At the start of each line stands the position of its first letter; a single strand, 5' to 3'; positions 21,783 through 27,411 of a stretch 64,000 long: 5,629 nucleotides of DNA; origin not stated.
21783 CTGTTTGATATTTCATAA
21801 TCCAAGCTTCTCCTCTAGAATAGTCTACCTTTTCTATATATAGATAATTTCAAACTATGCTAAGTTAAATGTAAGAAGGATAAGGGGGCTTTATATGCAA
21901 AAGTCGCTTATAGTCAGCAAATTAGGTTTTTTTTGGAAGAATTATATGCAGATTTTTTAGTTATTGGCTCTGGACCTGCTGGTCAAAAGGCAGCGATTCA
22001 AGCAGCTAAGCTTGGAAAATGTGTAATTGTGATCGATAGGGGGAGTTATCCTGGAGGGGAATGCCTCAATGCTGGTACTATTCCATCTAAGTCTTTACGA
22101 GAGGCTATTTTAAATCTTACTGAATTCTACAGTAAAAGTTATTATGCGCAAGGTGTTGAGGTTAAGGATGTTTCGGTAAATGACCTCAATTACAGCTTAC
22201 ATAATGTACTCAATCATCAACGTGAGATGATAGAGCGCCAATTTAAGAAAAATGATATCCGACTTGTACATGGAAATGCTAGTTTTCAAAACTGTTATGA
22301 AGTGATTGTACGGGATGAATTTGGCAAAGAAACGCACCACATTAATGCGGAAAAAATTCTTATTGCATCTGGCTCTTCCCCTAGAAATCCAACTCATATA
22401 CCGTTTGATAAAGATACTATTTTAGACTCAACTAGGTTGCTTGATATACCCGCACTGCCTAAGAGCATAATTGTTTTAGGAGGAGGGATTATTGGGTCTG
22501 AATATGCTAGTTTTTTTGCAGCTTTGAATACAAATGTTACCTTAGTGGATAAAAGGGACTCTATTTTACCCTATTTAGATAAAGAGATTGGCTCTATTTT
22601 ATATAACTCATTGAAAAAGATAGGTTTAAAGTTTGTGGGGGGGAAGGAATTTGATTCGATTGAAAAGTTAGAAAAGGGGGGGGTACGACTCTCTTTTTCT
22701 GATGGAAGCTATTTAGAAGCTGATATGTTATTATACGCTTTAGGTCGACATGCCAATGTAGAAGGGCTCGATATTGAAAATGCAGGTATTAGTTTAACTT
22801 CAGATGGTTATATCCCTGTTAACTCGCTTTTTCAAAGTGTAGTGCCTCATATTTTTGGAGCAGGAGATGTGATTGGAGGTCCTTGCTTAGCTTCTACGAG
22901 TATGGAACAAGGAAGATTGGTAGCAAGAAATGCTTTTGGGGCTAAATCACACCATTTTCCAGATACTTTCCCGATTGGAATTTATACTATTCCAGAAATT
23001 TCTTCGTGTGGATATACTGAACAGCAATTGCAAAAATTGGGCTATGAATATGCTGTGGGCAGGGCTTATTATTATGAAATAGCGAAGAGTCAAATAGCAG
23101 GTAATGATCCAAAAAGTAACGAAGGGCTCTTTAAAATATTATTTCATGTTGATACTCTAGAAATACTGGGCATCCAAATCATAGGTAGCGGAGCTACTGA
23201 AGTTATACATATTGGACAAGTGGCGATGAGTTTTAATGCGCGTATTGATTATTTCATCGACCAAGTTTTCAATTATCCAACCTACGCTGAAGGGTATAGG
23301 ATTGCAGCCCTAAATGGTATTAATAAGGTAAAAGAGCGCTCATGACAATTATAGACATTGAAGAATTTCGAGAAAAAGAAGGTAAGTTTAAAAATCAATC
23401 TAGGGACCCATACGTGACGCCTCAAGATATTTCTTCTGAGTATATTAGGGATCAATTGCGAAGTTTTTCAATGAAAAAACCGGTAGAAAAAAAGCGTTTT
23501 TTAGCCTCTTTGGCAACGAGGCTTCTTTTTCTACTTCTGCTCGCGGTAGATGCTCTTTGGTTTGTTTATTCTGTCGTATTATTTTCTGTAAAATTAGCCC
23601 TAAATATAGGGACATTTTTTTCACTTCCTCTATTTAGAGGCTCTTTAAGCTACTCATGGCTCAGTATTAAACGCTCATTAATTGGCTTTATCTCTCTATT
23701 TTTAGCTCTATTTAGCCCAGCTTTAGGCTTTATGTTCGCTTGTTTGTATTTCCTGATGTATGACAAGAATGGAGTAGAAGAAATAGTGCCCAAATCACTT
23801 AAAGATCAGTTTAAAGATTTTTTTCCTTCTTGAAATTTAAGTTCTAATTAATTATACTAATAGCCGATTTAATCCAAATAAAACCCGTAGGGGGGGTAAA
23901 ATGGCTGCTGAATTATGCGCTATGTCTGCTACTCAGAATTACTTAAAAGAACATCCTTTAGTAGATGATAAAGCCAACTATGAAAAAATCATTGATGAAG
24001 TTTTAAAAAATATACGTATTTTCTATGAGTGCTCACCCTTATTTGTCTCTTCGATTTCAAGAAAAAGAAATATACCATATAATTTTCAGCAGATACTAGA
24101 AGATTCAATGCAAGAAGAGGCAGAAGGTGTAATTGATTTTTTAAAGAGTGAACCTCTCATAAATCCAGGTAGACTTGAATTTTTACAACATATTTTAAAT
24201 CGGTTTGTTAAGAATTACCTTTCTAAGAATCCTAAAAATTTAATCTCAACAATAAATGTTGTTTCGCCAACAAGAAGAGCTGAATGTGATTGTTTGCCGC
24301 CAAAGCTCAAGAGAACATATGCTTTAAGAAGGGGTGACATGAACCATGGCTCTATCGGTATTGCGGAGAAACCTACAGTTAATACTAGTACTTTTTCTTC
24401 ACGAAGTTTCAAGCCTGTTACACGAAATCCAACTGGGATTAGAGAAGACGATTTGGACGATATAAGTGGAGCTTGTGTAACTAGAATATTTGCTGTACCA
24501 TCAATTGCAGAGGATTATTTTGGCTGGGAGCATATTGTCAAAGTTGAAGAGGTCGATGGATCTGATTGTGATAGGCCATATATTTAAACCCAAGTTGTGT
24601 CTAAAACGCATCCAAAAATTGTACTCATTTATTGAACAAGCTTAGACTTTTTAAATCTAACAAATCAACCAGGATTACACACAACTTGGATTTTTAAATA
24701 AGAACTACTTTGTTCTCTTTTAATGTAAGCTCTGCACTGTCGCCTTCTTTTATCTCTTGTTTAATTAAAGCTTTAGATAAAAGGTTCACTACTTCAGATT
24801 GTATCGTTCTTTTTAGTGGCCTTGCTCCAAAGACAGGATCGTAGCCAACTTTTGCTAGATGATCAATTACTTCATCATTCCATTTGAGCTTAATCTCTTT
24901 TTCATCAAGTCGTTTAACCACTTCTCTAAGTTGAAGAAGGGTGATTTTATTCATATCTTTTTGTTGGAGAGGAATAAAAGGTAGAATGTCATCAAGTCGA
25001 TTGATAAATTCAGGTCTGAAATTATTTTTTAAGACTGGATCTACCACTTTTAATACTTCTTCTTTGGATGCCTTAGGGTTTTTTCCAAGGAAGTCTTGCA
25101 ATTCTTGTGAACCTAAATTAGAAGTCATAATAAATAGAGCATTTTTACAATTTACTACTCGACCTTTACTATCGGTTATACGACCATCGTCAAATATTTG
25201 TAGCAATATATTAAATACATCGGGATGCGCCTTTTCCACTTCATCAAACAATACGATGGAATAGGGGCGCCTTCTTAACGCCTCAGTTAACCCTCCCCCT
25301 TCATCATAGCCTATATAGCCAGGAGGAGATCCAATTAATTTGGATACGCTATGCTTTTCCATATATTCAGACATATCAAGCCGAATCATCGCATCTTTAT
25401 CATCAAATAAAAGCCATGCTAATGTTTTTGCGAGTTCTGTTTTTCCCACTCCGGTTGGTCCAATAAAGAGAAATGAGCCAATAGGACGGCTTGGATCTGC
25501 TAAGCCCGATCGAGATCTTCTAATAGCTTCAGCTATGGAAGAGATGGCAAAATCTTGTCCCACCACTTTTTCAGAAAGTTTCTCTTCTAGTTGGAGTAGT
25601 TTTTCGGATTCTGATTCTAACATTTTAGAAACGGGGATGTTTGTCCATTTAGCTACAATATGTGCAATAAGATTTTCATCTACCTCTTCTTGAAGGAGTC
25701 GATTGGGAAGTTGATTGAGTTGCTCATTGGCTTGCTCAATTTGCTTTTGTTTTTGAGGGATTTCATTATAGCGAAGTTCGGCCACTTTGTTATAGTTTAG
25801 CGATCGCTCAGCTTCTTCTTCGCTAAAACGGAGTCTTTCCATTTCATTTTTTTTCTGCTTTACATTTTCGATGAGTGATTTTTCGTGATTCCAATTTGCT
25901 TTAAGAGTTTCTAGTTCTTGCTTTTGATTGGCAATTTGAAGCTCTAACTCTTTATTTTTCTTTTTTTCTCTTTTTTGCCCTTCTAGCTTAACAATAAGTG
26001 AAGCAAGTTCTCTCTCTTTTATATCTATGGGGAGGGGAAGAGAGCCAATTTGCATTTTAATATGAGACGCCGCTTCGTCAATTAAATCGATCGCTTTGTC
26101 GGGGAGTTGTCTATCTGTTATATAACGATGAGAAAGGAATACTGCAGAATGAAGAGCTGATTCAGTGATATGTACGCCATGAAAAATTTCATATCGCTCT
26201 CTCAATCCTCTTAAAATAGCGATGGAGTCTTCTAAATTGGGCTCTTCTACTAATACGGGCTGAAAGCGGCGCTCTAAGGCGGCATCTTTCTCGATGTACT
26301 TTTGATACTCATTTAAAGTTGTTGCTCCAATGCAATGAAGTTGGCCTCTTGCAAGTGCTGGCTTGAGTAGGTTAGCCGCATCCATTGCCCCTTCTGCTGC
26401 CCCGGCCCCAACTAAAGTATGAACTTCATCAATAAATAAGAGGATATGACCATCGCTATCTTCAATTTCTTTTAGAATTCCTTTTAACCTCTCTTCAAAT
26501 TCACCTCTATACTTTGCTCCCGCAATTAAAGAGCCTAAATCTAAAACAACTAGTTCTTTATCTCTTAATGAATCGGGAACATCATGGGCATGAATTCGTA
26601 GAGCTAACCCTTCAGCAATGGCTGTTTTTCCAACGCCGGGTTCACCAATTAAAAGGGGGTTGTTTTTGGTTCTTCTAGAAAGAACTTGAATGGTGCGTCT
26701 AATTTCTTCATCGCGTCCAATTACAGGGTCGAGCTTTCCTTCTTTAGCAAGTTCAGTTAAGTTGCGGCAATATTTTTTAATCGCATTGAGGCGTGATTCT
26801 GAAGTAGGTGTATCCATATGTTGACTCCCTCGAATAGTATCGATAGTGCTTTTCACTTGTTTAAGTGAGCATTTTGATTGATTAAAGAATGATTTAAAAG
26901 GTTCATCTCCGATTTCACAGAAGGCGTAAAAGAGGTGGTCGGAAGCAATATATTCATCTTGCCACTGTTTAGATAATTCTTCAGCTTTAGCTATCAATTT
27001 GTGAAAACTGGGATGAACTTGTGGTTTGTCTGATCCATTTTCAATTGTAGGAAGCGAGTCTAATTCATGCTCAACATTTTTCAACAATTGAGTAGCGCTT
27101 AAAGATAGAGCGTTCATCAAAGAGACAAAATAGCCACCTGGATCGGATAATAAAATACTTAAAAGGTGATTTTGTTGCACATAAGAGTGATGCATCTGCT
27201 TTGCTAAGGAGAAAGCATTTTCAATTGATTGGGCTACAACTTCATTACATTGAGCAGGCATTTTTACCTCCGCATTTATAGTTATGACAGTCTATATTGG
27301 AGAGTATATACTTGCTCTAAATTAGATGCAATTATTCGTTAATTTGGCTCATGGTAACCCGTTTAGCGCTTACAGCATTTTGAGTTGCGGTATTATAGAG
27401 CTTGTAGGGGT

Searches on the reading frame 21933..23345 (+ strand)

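Call 37: search_protein_families(library=ncbifam, proteins=[window:21933-23345:+], max_evalue=1e-20)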
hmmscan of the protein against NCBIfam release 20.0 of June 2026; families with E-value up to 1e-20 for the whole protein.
window:21933-23345:+ (470 aa): 25 families
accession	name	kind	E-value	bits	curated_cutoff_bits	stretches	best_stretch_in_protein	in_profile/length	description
NF003585.0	PRK05249.1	equivalog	1.1e-169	564.9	465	1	5-467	6-462/464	Si-specific NAD(P)(+) transhydrogenase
TIGR01350.1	lipoamide_DH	equivalog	5.8e-101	338.5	408.8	1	7-462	3-454/461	dihydrolipoyl dehydrogenase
TIGR02053.1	MerA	equivalog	1e-83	281.9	454.45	1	7-461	2-452/465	mercury(II) reductase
NF004776.0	PRK06116.1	equivalog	9.4e-67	225.9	480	1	7-454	6-445/450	glutathione-disulfide reductase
NF041853.1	hythiocyan_redase_MerA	equivalog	1.3e-66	225.2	650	1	7-455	5-434/440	hypothiocyanous acid reductase MerA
NF005883.0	PRK07845.1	equivalog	5.7e-65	220.1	479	1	8-451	5-448/466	NAD(P)H-quinone dehydrogenase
NF005572.0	PRK07251.1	equivalog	1.9e-63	214.7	537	1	7-454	5-431/438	FAD-containing oxidoreductase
NF004943.0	PRK06292.2-1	equivalog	3e-62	210.9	432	1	5-459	3-452/456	dihydrolipoyl dehydrogenase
NF004946.0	PRK06292.2-4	subfamily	2.4e-58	198.1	634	1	6-453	4-461/487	dihydrolipoyl dehydrogenase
NF004947.0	PRK06292.2-5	equivalog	2e-57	195.2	592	1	7-427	5-422/474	dihydrolipoyl dehydrogenase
NF004991.0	PRK06370.1-3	subfamily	9.3e-57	192.7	620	1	7-459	37-484/509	FAD-containing oxidoreductase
TIGR01424.1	gluta_reduc_2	equivalog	1.2e-56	192.2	606.05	1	7-454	4-441/446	glutathione-disulfide reductase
NF004945.0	PRK06292.2-3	equivalog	1.5e-54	185.7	494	1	7-454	5-444/457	dihydrolipoyl dehydrogenase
NF005884.0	PRK07846.1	equivalog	1.5e-54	185.3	501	1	7-442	5-430/454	mycothione reductase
NF004992.0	PRK06370.1-4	equivalog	4e-54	183.8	629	1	7-453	6-446/459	FAD-containing oxidoreductase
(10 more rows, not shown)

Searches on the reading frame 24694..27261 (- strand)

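Call 37: search_protein_families(library=ncbifam, proteins=[window:24694-27261:-], max_evalue=1e-20)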
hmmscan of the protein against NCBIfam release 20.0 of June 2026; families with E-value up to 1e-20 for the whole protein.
window:24694-27261:- (855 aa): 7 families
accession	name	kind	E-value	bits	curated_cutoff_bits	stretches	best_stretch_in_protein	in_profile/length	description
TIGR03346.1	chaperone_ClpB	equivalog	0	1198.5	1232.1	1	9-853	5-851/853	ATP-dependent chaperone ClpB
NF008118.0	PRK10865.1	equivalog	8.5e-296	983.3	1417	1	12-853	13-854/857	ATP-dependent chaperone ClpB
TIGR03345.1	VI_ClpV1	equivalog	3.9e-250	832.6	884.95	1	7-840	3-843/852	type VI secretion system ATPase TssH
TIGR02639.1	ClpA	equivalog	1.6e-234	780.4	993.15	2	7-450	3-455/734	ATP-dependent Clp protease ATP-binding subunit ClpA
NF033606.1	heat_AAA_ClpK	exception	8.7e-223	742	1900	2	81-462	184-570/949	heat shock survival AAA family ATPase ClpK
NF033607.0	disagg_AAA_ClpG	exception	8.5e-220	732.1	1900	2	490-843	519-872/932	AAA family protein disaggregase ClpG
NF008263.0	PRK11034.1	equivalog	8.2e-177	589.4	1350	2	6-402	3-410/758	ATP-dependent Clp protease ATP-binding subunit ClpA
